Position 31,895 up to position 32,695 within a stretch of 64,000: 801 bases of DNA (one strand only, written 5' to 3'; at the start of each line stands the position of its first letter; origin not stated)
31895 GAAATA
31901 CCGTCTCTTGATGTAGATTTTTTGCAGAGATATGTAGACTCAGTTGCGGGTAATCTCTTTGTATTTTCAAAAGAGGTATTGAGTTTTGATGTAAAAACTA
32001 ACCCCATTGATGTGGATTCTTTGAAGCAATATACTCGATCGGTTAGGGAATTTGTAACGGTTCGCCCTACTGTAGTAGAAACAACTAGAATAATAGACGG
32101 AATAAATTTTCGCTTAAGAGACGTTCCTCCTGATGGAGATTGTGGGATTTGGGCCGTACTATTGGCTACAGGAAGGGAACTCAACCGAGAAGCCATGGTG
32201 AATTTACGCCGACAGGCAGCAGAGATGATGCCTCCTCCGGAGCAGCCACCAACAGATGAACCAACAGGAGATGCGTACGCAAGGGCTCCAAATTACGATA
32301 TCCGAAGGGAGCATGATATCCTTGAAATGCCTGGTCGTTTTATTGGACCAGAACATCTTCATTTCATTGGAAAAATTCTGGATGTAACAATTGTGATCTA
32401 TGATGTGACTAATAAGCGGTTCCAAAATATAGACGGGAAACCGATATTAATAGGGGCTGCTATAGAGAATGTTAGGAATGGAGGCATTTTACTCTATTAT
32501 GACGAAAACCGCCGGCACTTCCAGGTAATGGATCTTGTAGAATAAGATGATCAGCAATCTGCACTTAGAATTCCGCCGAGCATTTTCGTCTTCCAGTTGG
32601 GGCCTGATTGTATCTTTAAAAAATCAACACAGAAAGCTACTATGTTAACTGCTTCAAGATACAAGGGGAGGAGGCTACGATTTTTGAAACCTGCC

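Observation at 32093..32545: C-terminal OTU-like cysteine protease (deubiquitinase-type) domain fused to the kinase-like domain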

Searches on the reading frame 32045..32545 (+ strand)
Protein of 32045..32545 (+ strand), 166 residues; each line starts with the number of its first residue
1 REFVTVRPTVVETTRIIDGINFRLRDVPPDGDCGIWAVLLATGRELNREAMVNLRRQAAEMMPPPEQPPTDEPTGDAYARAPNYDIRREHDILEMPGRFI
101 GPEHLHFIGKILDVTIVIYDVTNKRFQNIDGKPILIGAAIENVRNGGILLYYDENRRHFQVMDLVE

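Call 3: search_protein_families(library=pfam, proteins=[window:32093-32545:+], max_evalue=10)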
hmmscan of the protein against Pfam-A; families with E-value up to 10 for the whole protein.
window:32093-32545:+ (150 aa): 1 family
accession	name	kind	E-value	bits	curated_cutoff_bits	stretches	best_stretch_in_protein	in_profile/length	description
PF02338.25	OTU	-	0.21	12.6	23.3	1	12-107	1-91/128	OTU-like cysteine protease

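Call 12: search_solved_structures(query=A2, max_evalue=10, show_alignments=3)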
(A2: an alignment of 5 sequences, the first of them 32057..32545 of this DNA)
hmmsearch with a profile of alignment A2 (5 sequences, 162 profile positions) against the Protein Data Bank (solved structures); distinct sequences matched with E-value up to 10: 5.
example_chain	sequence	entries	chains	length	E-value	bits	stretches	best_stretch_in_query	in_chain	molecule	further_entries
4bou_A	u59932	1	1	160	0.025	17.8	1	7-114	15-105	OTU DOMAIN-CONTAINING PROTEIN 3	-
4ljy_A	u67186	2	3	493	1.1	12.4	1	38-121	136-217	Pre-mRNA-processing ATP-dependent RNA helicase PRP5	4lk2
7y5m_A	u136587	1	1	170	1.3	12.2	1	6-32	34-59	RNA-directed RNA polymerase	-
7oqb_p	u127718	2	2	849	1.3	12.1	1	38-121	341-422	Pre-mRNA-processing ATP-dependent RNA helicase PRP5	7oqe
11ny_A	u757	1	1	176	1.4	12.1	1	6-32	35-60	RNA-directed RNA polymerase L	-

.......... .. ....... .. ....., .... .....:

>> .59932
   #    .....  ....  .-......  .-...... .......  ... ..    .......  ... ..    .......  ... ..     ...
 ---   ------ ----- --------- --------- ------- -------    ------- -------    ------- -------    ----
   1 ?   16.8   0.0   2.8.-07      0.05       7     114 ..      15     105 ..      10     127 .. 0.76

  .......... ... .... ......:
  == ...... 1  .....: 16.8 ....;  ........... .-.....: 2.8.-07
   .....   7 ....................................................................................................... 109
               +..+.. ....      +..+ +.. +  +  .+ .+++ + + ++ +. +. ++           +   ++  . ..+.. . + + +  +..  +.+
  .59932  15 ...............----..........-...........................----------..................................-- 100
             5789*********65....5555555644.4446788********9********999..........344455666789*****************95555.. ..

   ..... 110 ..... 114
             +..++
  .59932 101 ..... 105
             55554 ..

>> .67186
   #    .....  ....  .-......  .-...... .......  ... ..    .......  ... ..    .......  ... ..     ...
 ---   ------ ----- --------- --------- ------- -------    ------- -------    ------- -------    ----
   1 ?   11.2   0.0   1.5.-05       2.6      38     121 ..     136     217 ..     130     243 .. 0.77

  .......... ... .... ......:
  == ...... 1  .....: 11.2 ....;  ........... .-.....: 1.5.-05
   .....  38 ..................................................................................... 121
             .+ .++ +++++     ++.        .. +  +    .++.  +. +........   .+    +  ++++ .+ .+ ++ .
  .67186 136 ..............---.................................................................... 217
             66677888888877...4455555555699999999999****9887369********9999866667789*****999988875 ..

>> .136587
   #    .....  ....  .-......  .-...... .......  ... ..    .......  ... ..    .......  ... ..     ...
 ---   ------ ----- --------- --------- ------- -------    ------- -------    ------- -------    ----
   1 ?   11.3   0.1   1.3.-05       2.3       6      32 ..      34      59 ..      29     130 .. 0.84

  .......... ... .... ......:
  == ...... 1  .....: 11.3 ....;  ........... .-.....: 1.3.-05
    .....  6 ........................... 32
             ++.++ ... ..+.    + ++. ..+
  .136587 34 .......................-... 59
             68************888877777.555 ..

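Call 13: find_homologous_proteins(query=A2, max_evalue=0.001)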
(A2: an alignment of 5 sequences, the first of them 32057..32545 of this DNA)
Query A2 (5 sequences) (162 aa, profile of the alignment): 5 proteins with E <= 0.001 among 2060 candidates.
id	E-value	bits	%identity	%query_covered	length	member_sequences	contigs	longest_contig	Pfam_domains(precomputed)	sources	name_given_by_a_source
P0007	6.3e-63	229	57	90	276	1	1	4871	-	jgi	jgi:hypothetical protein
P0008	1.5e-12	66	35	30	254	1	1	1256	-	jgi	-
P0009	1.6e-12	66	37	27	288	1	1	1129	-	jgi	jgi:hypothetical protein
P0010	1.3e-7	50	-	-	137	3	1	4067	-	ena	-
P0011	3.9e-5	42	-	-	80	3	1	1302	-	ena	-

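Call 14: search_protein_representatives(protein=window:32045-32545:+)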
Query: 166 residues. Proteins with E-value up to 0.001 (for the whole library): 5; up to 1e-10: 2; up to 1e-30: 2. The best 5 are listed.
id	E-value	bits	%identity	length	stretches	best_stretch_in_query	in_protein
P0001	6.9e-107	371.1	100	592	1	1-166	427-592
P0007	9.4e-44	165.7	61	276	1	13-162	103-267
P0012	7.9e-08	48.8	38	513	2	12-64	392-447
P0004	1.5e-05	41.4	53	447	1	3-62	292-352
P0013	3.1e-04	37.1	28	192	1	5-161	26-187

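Call 18: search_solved_structures(query=A3, max_evalue=10, show_alignments=2)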
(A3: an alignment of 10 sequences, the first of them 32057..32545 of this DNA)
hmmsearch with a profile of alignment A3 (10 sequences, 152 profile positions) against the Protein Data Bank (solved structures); distinct sequences matched with E-value up to 10: 7.
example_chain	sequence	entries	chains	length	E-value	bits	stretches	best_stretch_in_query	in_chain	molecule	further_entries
4bou_A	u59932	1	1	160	0.009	19.2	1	4-91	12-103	OTU DOMAIN-CONTAINING PROTEIN 3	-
7y5m_A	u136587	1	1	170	0.032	17.4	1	6-98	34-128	RNA-directed RNA polymerase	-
11ny_A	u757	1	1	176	0.032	17.4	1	6-98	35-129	RNA-directed RNA polymerase L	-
4dqx_A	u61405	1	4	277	0.036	17.2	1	69-128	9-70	Probable oxidoreductase protein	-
6dx3_A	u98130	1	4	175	0.1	15.8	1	7-116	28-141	RNA-dependent RNA polymerase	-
4je1_A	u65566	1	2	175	0.15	15.3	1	63-117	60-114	Probable thiol peroxidase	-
3h86_B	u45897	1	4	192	0.84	12.8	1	38-123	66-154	Adenylate kinase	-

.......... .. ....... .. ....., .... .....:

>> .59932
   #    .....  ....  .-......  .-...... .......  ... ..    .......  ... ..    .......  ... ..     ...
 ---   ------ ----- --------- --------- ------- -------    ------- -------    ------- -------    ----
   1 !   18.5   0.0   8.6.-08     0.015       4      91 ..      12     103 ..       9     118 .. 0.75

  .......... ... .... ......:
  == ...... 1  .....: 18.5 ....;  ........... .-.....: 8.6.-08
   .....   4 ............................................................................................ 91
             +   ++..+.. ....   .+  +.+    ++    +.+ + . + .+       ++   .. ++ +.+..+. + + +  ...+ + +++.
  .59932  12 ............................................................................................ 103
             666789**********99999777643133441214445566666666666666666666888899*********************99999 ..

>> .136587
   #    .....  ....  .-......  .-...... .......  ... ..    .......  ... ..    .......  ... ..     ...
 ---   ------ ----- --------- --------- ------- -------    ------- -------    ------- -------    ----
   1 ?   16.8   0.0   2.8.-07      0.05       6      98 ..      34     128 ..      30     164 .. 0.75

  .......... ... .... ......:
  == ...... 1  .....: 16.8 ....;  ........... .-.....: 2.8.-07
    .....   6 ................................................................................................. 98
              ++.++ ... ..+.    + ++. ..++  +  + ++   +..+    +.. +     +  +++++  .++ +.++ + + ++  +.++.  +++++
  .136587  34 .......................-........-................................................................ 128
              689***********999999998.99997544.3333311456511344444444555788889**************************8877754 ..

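Call 19: search_protein_families(library=pfam, alignment_id=A3, max_evalue=1)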
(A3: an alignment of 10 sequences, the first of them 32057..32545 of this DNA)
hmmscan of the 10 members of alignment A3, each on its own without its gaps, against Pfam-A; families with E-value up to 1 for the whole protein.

A. member 1, window:32057-32545:+ (162 aa): 1 family
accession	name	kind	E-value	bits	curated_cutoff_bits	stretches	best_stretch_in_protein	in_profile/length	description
PF02338.25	OTU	-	0.26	12.2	23.3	1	24-119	1-91/128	OTU-like cysteine protease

B. families by the number of members that match (of 10 scanned): 3 families
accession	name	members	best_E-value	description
PF02338.25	OTU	2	0.0025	OTU-like cysteine protease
PF22353.1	PF1197-like_C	1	0.078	NAD(P)H:rubredoxin oxidoreductase, C-terminal domain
PF10833.13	DUF2572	1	0.13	Protein of unknown function (DUF2572)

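Call 25: predict_structure(alignment_id=A3)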
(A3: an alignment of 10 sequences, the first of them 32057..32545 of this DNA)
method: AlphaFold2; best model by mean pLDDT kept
length: 162 residues; sequences in the alignment: 10
mean_pLDDT: 87.0   pTM: 0.82
mean pLDDT of the five models: 87.0, 86.3, 86.0, 84.3, 84.1
residues with pLDDT >= 90: 112; 70-90: 28; 50-70: 11; < 50: 11
segments of 3 or more residues with pLDDT < 50: 66-76
pLDDT, mean of each block of 10 residues (from residue 1): 83 96 93 95 92 89 50 51 86 90 93 96 91 96 96 95 87
secondary structure, 60 per line:
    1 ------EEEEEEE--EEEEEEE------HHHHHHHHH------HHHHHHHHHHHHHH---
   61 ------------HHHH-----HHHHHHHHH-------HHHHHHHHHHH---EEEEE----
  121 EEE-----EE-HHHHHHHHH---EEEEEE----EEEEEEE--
elements in order: E7-13 E16-22 H29-37 H44-57 H73-76 H82-90 H98-108 E112-116 E121-123 H132-140 E144-149 E154-160

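Call 30: fold_search(model_id=the predicted structure, library=pdb)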
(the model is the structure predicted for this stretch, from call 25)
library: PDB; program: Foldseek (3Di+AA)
matches with E <= 10: 333; with E <= 0.001: 43
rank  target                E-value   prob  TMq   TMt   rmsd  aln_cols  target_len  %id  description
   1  7jms_C                5.9e-06  1.00  0.56  0.57   9.6       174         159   17  Structure of the Hazara virus OTU bound to ubiquitin (released 2020-10-21)
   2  5v5i_A                7.5e-06  1.00  0.59  0.59   9.4       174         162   11  OTU protease of Crimean Congo Hemorrhagic Fever Virus bound to ubiquitin variant CC.1 (released 2017-05-10)
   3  6dx3_B                9.0e-06  1.00  0.52  0.51   9.3       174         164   13  Crystal structure of the viral OTU domain protease from Taggert virus (released 2018-12-19)
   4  6oar_C                1.1e-05  1.00  0.60  0.62   8.8       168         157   13  Structure of the Kupe virus OTU bound to the C-terminal domain of sheep ISG15 (released 2020-01-08)
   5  3phw_C                1.4e-05  1.00  0.59  0.61   6.5       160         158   14  OTU Domain of Crimean Congo Hemorrhagic Fever Virus in complex with Ubiquitin (released 2011-02-02)
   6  5v5i_C                1.4e-05  1.00  0.60  0.61   9.2       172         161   12  OTU protease of Crimean Congo Hemorrhagic Fever Virus bound to ubiquitin variant CC.1 (released 2017-05-10)
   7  4bou                  1.7e-05  1.00  0.59  0.66   4.7       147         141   18  Structure of OTUD3 OTU domain (released 2013-07-17)
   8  7jms_A                2.5e-05  1.00  0.58  0.59   9.3       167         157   16  Structure of the Hazara virus OTU bound to ubiquitin (released 2020-10-21)
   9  6oar_A                2.6e-05  1.00  0.61  0.62   8.9       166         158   11  Structure of the Kupe virus OTU bound to the C-terminal domain of sheep ISG15 (released 2020-01-08)
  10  6dx3_C                2.6e-05  1.00  0.55  0.55   7.9       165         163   14  Crystal structure of the viral OTU domain protease from Taggert virus (released 2018-12-19)
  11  6dx3_A                2.8e-05  1.00  0.49  0.49   9.0       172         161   14  Crystal structure of the viral OTU domain protease from Taggert virus (released 2018-12-19)
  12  4boz_A                3.3e-05  1.00  0.57  0.58   4.2       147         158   18  Structure of OTUD2 OTU domain in complex with K11-linked di ubiquitin (released 2013-07-17)
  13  7jms_E                3.3e-05  1.00  0.57  0.59   9.4       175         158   15  Structure of the Hazara virus OTU bound to ubiquitin (released 2020-10-21)
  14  3pse_A                4.5e-05  1.00  0.60  0.59   9.3       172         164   12  Structure of a viral OTU domain protease bound to interferon-stimulated gene 15 (ISG15) (released 2011-01-19)
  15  3phw_A                5.4e-05  1.00  0.57  0.59   8.4       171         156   12  OTU Domain of Crimean Congo Hemorrhagic Fever Virus in complex with Ubiquitin (released 2011-02-02)
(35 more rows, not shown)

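Call 52: find_encoding_contigs(protein=P0009, flank=5000, max_places=3)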
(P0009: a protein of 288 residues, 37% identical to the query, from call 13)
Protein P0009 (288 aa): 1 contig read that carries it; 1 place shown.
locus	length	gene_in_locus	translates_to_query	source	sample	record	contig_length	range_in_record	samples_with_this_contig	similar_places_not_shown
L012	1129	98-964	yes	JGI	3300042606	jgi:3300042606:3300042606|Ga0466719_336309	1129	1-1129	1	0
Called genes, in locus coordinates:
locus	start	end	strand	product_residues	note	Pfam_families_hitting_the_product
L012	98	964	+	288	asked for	-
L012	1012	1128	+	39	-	?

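Call 63: find_homologous_proteins(query=A6, max_evalue=10)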
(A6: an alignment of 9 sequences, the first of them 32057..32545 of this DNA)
Query A6 (9 sequences) (162 aa, profile of the alignment): 14 proteins with E <= 10 among 951 candidates.
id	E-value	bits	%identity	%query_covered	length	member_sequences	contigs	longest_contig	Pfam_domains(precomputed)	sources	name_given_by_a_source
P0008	4.0e-47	178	35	30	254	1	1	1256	-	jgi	-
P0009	2.0e-41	159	37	27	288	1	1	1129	-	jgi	jgi:hypothetical protein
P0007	4.9e-41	158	57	90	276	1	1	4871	-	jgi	jgi:hypothetical protein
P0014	1.4e-35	140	40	27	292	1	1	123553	-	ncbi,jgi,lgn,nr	ncbi:MAG: hypothetical protein LBH52_04225 [Puniceicoccales bacterium]|jgi:hypothetical protein|nr:h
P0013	1.6e-34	137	25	98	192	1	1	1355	-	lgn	-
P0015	5.2e-31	126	38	26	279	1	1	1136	-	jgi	jgi:hypothetical protein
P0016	2.1e-21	94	35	35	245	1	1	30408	-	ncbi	-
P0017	4.5e-19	87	26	93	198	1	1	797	-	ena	-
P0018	3.5e-15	74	54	15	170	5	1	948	-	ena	-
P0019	6.2e-7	48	29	34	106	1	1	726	-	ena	-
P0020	9.8e-7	47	54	8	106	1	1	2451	-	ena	-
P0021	1.7e-4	40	37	22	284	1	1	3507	-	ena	-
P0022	1.1e+0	27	48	17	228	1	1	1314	-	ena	-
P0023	8.7e+0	24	64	9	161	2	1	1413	-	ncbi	-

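Call 64: search_solved_structures(query=A6, max_evalue=1, show_alignments=4)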
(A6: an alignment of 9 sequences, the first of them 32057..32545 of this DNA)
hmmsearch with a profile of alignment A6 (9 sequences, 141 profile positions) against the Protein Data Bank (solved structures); distinct sequences matched with E-value up to 1: 8.
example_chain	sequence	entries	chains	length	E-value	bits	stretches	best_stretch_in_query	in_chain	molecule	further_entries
4bou_A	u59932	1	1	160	0.00014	25.3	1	3-106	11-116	OTU DOMAIN-CONTAINING PROTEIN 3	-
7y5m_A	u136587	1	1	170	0.037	17.4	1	6-97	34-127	RNA-directed RNA polymerase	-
11ny_A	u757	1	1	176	0.04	17.3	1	6-97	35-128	RNA-directed RNA polymerase L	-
6w9s_A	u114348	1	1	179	0.059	16.8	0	9-31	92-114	OTU domain-containing protein EschOTU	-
6dx5_B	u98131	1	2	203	0.084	16.3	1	35-105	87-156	RNA-dependent RNA polymerase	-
6dx3_A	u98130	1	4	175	0.098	16.1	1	7-102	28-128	RNA-dependent RNA polymerase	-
4je1_A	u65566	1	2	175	0.61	13.5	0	62-117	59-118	Probable thiol peroxidase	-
5lrw_A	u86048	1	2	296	0.84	13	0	34-138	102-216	OTU domain-containing protein 7B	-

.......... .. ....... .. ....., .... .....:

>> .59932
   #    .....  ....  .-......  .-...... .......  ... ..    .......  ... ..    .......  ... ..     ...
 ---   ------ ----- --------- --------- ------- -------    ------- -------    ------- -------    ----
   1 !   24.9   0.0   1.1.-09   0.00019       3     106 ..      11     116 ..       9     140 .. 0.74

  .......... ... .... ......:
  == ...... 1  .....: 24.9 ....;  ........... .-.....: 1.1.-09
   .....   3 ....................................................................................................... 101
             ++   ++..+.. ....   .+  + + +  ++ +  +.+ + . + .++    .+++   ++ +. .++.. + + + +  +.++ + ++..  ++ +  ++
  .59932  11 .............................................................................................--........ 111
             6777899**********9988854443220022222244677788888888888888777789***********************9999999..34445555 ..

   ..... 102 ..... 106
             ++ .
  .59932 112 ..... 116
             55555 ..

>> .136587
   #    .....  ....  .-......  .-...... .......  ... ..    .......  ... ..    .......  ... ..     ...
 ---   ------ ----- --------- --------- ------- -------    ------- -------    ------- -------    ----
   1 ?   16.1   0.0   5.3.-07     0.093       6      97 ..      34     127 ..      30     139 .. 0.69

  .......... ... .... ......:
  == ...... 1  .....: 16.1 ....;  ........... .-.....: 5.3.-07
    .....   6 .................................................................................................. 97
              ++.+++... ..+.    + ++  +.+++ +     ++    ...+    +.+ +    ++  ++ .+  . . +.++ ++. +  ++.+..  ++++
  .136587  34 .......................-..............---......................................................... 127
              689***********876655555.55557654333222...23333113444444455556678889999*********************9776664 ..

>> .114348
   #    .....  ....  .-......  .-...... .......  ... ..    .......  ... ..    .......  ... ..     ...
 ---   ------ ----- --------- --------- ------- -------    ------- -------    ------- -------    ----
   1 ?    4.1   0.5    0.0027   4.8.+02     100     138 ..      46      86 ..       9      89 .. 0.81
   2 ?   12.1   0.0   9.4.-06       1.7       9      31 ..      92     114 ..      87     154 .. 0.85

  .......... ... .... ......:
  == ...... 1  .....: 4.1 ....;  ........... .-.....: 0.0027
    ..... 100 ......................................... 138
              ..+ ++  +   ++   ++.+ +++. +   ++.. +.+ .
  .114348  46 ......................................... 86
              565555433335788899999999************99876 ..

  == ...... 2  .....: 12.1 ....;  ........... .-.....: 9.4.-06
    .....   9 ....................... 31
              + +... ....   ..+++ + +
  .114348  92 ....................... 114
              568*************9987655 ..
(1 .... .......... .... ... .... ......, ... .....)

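Call 66: find_encoding_contigs(protein=P0016, flank=6000, max_places=2)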
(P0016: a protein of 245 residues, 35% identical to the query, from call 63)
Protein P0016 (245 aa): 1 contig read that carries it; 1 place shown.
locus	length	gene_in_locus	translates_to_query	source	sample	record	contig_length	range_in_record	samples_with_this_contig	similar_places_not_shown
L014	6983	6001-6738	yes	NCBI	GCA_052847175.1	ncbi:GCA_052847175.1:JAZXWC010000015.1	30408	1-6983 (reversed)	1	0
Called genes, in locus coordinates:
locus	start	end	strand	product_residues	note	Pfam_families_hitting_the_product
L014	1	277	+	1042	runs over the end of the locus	PF00873:ACR_tran, PF03176:MMPL (faint)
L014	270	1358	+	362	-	PF02568:ThiI (faint), PF03054:tRNA_Me_trans, PF06508:QueC (faint), PF20259:tRNA_Me_trans_M, PF20258:tRNA_Me_trans_C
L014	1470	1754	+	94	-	-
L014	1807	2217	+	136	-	-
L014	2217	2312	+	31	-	-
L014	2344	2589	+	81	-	-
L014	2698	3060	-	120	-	PF01797:Y1_Tnp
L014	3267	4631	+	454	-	PF07399:Na_H_antiport_3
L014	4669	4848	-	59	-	-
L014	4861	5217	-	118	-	-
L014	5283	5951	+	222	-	-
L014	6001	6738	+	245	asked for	-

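Call 67: list_cluster_members(proteins=[P0016, P0004, P0002, P0005, P0013, P0017, P0012])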
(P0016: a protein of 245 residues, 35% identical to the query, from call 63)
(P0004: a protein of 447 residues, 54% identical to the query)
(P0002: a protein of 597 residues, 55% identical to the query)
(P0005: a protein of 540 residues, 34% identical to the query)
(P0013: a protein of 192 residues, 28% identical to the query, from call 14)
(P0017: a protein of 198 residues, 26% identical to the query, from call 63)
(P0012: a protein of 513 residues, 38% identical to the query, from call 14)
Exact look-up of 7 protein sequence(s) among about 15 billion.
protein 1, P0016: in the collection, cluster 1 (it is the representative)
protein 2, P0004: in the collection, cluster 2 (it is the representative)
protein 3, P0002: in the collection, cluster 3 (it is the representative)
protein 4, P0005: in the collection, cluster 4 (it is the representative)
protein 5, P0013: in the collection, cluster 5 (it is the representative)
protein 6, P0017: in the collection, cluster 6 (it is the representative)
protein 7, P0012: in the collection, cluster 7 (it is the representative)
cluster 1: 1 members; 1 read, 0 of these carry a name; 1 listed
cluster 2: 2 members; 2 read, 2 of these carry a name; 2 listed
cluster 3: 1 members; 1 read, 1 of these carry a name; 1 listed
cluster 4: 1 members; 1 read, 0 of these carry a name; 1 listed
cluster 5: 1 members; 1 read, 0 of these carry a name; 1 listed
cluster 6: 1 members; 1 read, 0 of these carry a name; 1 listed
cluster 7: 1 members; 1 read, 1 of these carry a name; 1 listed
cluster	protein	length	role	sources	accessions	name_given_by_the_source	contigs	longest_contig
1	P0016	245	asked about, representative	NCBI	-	-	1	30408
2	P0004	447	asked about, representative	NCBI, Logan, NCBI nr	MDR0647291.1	MAG: hypothetical protein LBF43_02530 [Puniceicoccales bacterium] | hypothetical protein [Puniceicoccales bacterium]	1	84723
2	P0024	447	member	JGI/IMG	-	hypothetical protein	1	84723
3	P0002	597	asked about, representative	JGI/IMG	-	hypothetical protein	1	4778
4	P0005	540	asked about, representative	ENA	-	-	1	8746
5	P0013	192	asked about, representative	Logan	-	-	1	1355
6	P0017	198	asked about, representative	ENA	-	-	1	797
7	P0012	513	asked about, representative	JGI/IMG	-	beta-lactamase superfamily II metal-dependent hydrolase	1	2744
